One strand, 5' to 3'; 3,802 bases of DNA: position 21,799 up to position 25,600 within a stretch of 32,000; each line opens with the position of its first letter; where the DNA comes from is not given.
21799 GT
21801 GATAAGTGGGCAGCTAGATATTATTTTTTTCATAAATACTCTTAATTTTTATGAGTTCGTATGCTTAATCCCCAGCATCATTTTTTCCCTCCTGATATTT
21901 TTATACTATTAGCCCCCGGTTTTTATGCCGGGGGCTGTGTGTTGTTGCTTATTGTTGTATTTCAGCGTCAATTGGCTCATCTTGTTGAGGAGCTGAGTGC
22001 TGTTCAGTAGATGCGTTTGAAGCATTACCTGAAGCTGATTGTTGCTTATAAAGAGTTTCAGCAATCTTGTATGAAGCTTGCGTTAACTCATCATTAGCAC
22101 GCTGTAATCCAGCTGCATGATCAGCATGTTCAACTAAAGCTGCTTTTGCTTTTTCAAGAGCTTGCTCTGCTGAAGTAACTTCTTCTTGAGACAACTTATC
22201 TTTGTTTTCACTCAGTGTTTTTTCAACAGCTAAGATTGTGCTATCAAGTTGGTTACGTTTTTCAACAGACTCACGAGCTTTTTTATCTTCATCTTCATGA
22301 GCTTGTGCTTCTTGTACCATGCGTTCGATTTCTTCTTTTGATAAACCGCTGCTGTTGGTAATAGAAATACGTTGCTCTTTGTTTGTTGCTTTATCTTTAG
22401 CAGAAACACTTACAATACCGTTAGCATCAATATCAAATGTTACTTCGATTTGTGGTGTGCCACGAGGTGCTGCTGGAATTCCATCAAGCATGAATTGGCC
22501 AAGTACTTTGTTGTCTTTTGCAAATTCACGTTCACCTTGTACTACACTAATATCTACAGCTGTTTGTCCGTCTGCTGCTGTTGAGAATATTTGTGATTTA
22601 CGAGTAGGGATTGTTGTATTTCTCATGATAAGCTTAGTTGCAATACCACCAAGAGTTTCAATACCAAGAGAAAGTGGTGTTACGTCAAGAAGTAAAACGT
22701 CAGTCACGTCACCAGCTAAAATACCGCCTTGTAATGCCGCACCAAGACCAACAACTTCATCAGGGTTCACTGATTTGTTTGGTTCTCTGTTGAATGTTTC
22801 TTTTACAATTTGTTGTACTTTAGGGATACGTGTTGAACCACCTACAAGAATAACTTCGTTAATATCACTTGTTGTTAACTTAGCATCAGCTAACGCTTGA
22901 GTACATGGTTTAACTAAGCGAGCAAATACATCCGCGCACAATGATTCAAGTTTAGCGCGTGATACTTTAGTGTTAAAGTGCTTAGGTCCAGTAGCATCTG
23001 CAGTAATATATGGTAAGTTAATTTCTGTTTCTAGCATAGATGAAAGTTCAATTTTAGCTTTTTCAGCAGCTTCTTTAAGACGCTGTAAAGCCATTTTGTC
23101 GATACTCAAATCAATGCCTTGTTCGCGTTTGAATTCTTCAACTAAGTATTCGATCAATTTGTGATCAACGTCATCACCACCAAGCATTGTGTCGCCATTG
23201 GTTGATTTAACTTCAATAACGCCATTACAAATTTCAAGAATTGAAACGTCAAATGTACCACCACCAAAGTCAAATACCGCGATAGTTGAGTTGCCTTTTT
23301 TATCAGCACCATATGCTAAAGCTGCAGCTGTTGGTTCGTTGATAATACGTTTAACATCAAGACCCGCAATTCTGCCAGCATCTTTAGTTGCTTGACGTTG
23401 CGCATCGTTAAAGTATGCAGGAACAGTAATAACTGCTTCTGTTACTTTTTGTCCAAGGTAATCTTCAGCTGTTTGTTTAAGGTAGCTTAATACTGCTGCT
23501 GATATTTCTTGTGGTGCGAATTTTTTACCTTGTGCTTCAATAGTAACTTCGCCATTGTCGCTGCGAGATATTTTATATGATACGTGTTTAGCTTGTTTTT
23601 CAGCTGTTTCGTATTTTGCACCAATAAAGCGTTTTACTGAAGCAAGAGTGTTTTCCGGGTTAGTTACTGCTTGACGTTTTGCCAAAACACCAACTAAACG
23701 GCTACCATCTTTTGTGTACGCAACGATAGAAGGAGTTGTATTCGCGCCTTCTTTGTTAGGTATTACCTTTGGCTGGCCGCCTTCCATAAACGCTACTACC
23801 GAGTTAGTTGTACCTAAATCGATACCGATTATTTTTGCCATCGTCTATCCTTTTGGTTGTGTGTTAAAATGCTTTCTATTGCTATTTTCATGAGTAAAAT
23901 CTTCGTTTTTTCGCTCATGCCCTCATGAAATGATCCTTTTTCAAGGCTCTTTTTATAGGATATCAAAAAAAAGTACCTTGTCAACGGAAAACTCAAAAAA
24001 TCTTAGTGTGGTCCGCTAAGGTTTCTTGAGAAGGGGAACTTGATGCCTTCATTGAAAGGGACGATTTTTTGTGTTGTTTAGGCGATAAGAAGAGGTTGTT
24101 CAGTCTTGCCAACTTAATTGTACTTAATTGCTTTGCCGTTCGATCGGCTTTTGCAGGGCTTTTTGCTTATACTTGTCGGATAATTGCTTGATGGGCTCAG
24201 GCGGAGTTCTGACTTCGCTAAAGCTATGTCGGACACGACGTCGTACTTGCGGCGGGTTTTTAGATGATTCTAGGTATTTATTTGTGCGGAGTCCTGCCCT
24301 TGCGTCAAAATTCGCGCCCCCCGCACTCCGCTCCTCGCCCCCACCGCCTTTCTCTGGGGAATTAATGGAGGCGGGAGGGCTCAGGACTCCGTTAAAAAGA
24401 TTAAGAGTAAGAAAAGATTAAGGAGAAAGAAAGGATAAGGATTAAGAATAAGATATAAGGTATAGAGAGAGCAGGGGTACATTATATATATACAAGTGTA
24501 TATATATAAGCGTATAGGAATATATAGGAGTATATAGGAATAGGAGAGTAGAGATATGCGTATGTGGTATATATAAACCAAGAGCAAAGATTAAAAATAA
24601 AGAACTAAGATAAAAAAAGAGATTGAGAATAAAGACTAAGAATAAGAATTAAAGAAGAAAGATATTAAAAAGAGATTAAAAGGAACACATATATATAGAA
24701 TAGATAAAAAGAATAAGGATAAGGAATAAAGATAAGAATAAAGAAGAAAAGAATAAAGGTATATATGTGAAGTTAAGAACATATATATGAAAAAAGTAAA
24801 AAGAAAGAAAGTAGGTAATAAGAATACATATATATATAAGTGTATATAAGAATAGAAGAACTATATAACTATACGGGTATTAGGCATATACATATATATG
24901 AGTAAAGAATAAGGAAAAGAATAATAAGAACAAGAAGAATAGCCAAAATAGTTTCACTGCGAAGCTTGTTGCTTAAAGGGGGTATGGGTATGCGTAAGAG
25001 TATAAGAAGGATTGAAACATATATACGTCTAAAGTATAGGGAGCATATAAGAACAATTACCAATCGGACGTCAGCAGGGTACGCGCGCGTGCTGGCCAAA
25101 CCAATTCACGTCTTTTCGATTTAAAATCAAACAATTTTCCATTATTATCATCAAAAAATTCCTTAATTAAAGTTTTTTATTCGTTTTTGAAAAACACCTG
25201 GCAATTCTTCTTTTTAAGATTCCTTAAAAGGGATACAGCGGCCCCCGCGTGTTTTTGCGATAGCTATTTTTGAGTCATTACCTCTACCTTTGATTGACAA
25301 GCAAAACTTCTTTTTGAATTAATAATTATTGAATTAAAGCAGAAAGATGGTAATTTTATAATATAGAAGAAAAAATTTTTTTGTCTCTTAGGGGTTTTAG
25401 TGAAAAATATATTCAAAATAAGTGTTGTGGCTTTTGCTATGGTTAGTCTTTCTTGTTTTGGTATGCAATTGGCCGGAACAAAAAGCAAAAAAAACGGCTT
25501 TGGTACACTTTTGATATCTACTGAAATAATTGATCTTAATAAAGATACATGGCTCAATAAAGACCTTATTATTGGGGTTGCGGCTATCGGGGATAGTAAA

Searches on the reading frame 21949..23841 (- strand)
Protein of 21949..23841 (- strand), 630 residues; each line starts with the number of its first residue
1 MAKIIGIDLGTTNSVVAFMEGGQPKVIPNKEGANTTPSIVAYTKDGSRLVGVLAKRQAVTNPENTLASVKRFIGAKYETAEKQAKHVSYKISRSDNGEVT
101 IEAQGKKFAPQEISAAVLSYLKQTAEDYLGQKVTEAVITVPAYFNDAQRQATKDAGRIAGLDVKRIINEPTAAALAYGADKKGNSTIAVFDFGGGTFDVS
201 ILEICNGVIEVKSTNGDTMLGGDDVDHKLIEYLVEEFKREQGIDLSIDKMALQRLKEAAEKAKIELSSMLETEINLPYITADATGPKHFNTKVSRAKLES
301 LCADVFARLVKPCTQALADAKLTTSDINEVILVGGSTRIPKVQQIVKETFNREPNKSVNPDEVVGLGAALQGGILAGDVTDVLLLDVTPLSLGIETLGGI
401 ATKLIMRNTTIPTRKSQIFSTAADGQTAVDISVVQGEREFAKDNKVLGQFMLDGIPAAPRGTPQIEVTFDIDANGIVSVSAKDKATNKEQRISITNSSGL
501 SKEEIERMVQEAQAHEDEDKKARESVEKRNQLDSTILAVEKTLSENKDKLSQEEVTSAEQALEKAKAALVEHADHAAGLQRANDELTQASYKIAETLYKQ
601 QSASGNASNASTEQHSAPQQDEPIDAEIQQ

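Call 15: search_protein_families(library=pfam, proteins=[window:21949-23841:-], max_evalue=0.001)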
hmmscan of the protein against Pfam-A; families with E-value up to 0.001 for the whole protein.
window:21949-23841:- (630 aa): 3 families
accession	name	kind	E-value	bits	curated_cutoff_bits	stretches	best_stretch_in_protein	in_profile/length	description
PF00012.26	HSP70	-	1.4e-255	849.6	20.6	1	4-598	1-598/599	Hsp70 protein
PF06723.19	MreB_Mbl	-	4.1e-18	65.7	27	1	114-368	74-315/327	MreB/Mbl protein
PF14450.12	FtsA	-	0.0009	20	31.8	0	189-353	2-106/127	Cell division protein FtsA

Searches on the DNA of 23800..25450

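Call 75: search_rna_families(source=window, start=23800, end=25450, threshold=evalue, max_evalue=1)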
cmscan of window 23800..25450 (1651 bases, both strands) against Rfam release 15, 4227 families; matches with E-value up to 1: 1.
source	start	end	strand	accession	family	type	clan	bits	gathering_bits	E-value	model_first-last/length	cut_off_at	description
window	25204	25234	+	RF03217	mir-3167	Gene; miRNA;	-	21.5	86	0.85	14-44/59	no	mir-3167 microRNA precursor family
